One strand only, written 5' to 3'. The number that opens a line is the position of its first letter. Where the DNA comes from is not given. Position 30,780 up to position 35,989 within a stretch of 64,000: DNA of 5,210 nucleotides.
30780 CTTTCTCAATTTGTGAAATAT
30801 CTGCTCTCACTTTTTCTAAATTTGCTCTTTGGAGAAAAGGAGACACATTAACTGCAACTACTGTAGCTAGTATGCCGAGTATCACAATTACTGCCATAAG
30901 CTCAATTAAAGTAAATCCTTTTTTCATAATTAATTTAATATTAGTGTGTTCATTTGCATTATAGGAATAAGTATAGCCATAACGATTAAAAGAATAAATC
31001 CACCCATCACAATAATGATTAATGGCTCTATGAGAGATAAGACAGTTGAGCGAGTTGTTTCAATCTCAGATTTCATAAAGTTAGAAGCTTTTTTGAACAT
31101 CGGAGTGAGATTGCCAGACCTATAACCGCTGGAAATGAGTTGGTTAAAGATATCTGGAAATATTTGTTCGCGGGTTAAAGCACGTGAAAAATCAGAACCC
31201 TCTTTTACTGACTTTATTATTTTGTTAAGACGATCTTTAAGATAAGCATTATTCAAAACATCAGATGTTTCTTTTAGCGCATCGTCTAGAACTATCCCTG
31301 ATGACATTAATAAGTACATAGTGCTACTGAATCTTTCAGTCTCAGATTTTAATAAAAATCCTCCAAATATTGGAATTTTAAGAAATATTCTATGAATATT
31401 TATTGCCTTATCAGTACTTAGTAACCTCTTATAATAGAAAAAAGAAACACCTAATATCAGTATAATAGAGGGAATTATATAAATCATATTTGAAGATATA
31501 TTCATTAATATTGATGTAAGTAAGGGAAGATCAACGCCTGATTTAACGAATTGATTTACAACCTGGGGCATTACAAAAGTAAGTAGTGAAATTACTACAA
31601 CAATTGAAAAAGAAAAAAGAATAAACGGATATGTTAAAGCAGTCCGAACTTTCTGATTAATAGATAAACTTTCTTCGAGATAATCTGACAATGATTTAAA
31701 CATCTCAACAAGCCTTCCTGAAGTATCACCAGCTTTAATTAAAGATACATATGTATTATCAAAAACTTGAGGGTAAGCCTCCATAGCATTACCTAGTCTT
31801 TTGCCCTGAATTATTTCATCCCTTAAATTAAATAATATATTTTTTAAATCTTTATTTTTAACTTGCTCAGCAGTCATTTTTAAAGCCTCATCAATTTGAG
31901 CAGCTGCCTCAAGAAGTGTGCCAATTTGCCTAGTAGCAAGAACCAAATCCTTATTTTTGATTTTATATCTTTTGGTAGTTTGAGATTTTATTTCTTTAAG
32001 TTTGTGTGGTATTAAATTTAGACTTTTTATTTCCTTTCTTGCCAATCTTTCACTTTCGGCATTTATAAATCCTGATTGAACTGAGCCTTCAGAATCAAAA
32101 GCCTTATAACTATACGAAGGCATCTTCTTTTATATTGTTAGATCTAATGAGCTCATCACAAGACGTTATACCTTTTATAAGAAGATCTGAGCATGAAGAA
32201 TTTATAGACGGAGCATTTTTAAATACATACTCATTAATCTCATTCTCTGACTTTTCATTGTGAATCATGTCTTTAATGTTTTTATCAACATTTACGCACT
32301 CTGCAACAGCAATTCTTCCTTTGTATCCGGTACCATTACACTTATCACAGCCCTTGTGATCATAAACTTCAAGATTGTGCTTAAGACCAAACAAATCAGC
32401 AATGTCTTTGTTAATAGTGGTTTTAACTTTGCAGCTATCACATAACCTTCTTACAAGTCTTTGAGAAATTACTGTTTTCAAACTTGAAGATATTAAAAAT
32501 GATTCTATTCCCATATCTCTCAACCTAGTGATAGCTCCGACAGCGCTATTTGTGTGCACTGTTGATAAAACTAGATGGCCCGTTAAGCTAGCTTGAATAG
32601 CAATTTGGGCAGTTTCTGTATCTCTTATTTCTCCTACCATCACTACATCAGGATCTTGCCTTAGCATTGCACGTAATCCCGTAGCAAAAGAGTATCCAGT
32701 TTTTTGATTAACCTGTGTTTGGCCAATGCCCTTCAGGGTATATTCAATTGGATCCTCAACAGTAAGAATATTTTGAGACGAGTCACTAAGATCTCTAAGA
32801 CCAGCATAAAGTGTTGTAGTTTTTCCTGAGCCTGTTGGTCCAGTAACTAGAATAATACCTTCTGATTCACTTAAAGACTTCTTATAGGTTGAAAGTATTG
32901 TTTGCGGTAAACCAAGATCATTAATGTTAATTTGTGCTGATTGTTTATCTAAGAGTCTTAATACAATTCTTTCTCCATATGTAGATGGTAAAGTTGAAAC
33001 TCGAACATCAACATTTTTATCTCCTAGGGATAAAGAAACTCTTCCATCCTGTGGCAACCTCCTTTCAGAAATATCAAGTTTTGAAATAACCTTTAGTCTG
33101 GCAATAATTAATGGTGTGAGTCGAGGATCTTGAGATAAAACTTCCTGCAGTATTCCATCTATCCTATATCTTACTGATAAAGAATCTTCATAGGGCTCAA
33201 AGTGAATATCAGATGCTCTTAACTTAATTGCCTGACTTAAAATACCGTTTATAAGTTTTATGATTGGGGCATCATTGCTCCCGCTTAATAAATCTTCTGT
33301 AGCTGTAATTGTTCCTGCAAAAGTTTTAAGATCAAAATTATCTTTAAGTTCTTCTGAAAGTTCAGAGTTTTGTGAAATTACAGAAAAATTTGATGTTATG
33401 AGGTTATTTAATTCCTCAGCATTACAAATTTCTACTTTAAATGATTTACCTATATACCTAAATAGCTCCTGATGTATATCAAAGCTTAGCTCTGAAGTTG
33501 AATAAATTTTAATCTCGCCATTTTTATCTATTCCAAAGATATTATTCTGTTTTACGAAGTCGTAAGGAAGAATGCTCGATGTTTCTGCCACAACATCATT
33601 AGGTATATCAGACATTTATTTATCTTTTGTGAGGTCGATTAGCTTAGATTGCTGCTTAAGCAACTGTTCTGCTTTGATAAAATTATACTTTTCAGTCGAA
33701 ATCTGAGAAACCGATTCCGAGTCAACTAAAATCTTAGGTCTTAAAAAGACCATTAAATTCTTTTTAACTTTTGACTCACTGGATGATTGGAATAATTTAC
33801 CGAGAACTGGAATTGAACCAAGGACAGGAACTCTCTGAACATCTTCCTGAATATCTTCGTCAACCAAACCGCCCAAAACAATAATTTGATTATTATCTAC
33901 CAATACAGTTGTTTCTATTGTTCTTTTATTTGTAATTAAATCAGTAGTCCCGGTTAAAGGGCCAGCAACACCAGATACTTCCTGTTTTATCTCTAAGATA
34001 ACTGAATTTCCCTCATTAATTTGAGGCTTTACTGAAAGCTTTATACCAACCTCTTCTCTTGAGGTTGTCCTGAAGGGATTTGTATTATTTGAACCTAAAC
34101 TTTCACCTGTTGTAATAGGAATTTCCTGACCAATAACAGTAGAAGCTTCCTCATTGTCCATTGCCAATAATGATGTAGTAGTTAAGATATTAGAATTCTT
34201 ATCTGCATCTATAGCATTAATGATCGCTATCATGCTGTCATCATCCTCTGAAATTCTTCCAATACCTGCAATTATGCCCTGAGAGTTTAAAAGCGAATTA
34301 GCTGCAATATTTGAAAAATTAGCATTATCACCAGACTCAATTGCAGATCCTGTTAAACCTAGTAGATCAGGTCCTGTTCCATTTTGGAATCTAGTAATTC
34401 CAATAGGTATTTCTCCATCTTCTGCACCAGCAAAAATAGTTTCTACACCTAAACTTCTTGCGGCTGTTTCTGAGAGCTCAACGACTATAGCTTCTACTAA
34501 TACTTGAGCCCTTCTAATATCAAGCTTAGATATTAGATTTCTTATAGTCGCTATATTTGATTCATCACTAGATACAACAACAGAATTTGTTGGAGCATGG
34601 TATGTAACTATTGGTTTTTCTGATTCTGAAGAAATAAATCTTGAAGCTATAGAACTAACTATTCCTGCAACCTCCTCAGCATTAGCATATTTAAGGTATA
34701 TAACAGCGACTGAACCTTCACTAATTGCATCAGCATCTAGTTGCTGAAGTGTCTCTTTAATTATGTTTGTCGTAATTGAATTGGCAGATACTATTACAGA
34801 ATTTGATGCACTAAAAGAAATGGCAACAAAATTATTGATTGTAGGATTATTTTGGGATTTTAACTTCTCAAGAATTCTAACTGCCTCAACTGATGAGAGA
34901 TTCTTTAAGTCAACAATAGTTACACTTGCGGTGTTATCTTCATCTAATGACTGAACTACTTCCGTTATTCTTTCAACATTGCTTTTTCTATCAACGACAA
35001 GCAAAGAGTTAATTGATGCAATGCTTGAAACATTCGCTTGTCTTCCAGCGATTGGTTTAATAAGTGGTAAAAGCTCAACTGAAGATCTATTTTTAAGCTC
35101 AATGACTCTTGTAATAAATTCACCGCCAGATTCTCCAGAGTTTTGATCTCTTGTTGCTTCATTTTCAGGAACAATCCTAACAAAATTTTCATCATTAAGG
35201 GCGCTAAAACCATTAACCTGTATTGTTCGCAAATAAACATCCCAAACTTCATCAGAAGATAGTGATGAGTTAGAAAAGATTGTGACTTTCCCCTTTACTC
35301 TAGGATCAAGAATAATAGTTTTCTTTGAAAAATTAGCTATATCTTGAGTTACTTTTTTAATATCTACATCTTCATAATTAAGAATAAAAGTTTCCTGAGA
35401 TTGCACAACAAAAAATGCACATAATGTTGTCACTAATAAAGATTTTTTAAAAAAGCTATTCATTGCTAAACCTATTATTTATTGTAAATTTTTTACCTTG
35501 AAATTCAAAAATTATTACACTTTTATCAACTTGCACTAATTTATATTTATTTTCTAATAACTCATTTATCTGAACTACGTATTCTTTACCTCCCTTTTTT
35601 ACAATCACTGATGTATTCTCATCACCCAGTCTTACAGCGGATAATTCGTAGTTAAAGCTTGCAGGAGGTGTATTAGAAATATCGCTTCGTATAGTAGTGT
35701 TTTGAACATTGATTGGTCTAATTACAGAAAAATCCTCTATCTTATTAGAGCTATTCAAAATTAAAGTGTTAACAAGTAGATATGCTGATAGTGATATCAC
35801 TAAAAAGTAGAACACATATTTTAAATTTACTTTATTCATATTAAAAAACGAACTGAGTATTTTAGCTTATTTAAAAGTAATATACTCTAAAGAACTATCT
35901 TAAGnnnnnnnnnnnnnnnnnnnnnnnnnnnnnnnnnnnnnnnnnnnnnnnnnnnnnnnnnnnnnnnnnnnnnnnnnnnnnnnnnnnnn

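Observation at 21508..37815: A complete minimal T2SS embedded between phoBR and phosphate-scavenging genes in one 16-kb co-directional array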

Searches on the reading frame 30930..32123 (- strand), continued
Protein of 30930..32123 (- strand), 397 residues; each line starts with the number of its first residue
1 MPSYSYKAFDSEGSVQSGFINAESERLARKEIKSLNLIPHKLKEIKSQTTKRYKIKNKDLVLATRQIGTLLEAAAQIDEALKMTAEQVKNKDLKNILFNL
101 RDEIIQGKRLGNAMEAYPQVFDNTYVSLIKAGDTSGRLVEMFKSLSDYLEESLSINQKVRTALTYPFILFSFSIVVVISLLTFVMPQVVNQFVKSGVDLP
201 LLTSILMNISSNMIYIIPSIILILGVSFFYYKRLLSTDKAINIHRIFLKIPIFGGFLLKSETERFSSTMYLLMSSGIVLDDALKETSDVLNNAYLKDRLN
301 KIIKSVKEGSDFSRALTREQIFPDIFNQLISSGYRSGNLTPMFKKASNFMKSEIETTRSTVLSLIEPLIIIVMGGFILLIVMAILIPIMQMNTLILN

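Call 19: search_protein_families(library=pfam, proteins=[L015:658-3588:+, L015:3607-6234:+, L015:15529-16389:-, L015:16386-17231:-, L015:18591-19175:-, L034:559-3546:+, L034:3584-6214:+, L034:15590-16225:-, L034:16222-17085:-, L034:17085-17924:-], max_evalue=0.001)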
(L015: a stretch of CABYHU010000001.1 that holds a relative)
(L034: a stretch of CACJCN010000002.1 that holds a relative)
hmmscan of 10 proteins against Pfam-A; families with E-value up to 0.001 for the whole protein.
L015:658-3588:+ (976 aa): 0 families

L015:3607-6234:+ (875 aa): 1 family
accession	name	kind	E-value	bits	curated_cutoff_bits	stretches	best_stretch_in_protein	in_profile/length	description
PF07715.20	Plug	-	2e-07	31.9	23.9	1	51-145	2-100/107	TonB-dependent Receptor Plug Domain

L015:15529-16389:- (286 aa): 1 family
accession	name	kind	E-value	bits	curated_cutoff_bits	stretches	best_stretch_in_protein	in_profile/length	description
PF02541.22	Ppx-GppA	-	7.6e-24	85.1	27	2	35-159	20-146/285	Ppx/GppA phosphatase family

L015:16386-17231:- (281 aa): 1 family
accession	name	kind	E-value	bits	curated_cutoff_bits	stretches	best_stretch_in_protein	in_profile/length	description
PF03976.20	PPK2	-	2.2e-65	220.9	22.3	1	16-238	4-227/229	Polyphosphate kinase 2 (PPK2)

L015:18591-19175:- (194 aa): 0 families

L034:559-3546:+ (995 aa): 0 families

L034:3584-6214:+ (876 aa): 1 family
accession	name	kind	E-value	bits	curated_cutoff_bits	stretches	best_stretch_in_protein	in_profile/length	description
PF07715.20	Plug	-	4.8e-07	30.7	23.9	1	44-139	2-101/107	TonB-dependent Receptor Plug Domain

L034:15590-16225:- (211 aa): 1 family
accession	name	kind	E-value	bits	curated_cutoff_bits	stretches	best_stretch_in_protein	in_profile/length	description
PF00230.25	MIP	-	4.9e-14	53.1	25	1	3-205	8-222/222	Major intrinsic protein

L034:16222-17085:- (287 aa): 1 family
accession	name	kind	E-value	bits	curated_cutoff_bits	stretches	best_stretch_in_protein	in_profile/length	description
PF02541.22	Ppx-GppA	-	2.1e-26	93.5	27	1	17-270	2-279/285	Ppx/GppA phosphatase family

L034:17085-17924:- (279 aa): 1 family
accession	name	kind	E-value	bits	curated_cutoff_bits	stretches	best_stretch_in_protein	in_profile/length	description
PF03976.20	PPK2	-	9.6e-63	212.3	22.3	1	14-237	2-226/229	Polyphosphate kinase 2 (PPK2)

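Call 68: search_solved_structures(query=L034:583-3546:+, max_evalue=1)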
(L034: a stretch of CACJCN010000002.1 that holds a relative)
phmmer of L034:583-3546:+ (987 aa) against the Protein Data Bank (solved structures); distinct sequences matched with E-value up to 1: 0.

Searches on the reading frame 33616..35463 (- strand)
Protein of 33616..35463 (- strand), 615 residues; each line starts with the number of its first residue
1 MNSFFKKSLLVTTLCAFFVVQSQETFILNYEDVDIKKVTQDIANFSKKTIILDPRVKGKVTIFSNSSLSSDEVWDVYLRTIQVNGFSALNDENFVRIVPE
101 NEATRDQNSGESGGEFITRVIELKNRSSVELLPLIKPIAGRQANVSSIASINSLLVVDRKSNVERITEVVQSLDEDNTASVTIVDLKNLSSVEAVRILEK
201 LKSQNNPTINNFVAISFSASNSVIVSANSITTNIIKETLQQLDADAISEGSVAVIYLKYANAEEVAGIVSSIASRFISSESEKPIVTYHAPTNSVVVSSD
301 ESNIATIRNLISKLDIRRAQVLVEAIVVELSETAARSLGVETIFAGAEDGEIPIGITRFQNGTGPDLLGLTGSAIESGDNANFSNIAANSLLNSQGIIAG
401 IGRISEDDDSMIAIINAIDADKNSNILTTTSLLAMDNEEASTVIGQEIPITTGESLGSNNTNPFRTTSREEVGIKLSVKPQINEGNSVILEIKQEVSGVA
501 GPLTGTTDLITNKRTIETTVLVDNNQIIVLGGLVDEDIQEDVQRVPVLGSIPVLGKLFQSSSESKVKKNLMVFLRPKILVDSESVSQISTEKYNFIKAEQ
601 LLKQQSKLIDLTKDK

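Call 3: search_protein_families(library=pfam, proteins=[window:33616-35463:-], max_evalue=0.01)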
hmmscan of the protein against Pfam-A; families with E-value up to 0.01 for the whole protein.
window:33616-35463:- (615 aa): 4 families
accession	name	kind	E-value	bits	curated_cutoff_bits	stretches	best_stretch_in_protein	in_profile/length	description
PF00263.26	Secretin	-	7.6e-43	146.5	27.5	1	418-579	2-168/169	Bacterial type II and III secretion system protein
PF03958.22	Secretin_N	-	1.1e-27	96.4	28.2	3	252-320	1-69/69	Bacterial type II/III secretion system short domain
PF21305.2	type_II_gspD_N0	-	1e-21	77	27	1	28-97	1-71/71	GspD-like, N0 domain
PF24277.2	DmsR_N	-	0.0044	17.6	27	0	280-327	94-141/143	DmsR, N-terminal domain-like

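Call 34: search_protein_families(library=ncbifam, proteins=[window:33616-35463:-], max_evalue=0.01)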
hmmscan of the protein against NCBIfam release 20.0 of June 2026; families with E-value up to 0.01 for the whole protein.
window:33616-35463:- (615 aa): 8 families
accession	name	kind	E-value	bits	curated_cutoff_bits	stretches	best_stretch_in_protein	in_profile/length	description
TIGR02517.1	type_II_gspD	equivalog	1.1e-135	453.4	351.35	2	282-589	299-600/600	type II secretion system secretin GspD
TIGR02515.1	IV_pilus_PilQ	subfamily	1.8e-57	195.3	284.35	2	226-579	73-427/428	type IV pilus secretin PilQ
NF010083.0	PRK13568.1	equivalog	5.8e-31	107.7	554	2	415-579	256-417/419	DNA uptake porin HofQ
TIGR02516.1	type_III_yscC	equivalog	1.2e-24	86.8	238.45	1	205-579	97-461/463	type III secretion system outer membrane ring subunit SctC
TIGR02519.1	pilus_MshL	equivalog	8.2e-22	77.5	250.2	1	293-579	8-290/290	pilus (MSHA type) biogenesis protein MshL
NF007851.2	PRK10560.1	exception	3.2e-20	72.3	598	2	415-579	248-409/412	DNA uptake porin HofQ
NF042912.1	Amuc_1098_fam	equivalog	1.7e-16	59.5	750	1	512-579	729-796/805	Amuc_1098 family type IV pilus outer membrane protein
NF011873.0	PRK15346.1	equivalog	9.6e-09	34.4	524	2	384-573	303-487/499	EscC/YscC/HrcC family type III secretion system outer membrane ring protein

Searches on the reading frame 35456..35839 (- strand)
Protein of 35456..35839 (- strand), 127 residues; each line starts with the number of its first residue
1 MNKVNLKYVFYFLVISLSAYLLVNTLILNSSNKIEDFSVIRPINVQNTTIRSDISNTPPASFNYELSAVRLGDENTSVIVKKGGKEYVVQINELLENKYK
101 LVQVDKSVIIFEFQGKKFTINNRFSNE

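Call 3: search_protein_families(library=pfam, proteins=[window:35456-35839:-], max_evalue=0.01)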
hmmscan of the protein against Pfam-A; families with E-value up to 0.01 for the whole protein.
window:35456-35839:- (127 aa): 2 families
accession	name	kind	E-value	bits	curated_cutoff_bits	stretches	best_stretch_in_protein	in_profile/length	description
PF11356.14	T2SSC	-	0.00047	20.5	27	1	53-120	69-139/141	Type II secretion system protein C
PF16537.11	T2SSB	-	0.0096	16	28.4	0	90-121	28-59/60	Type II secretion system protein B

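Call 34: search_protein_families(library=ncbifam, proteins=[window:35456-35839:-], max_evalue=0.01)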
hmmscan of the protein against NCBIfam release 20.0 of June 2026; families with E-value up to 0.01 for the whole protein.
window:35456-35839:- (127 aa): 1 family
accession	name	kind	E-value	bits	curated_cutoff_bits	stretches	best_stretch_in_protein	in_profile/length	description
TIGR01713.1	typeII_sec_gspC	equivalog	1.3e-06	28.2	101.6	1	37-121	56-143/259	type II secretion system protein GspC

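Call 48: search_solved_structures(query=A3, max_evalue=1)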
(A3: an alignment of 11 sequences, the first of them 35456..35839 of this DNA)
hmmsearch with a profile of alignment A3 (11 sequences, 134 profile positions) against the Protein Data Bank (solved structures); distinct sequences matched with E-value up to 1: 4.
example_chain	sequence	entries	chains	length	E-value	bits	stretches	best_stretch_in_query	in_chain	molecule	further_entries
6m6z_A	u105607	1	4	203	0.0075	19.1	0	6-42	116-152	TMH4C4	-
2lnv_A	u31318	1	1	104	0.0099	18.7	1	62-123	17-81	General secretion pathway protein C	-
3oss_C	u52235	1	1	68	0.26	14.2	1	73-125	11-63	TYPE 2 SECRETION SYSTEM, GSPC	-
3iv0_A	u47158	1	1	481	0.86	12.5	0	95-129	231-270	SusD homolog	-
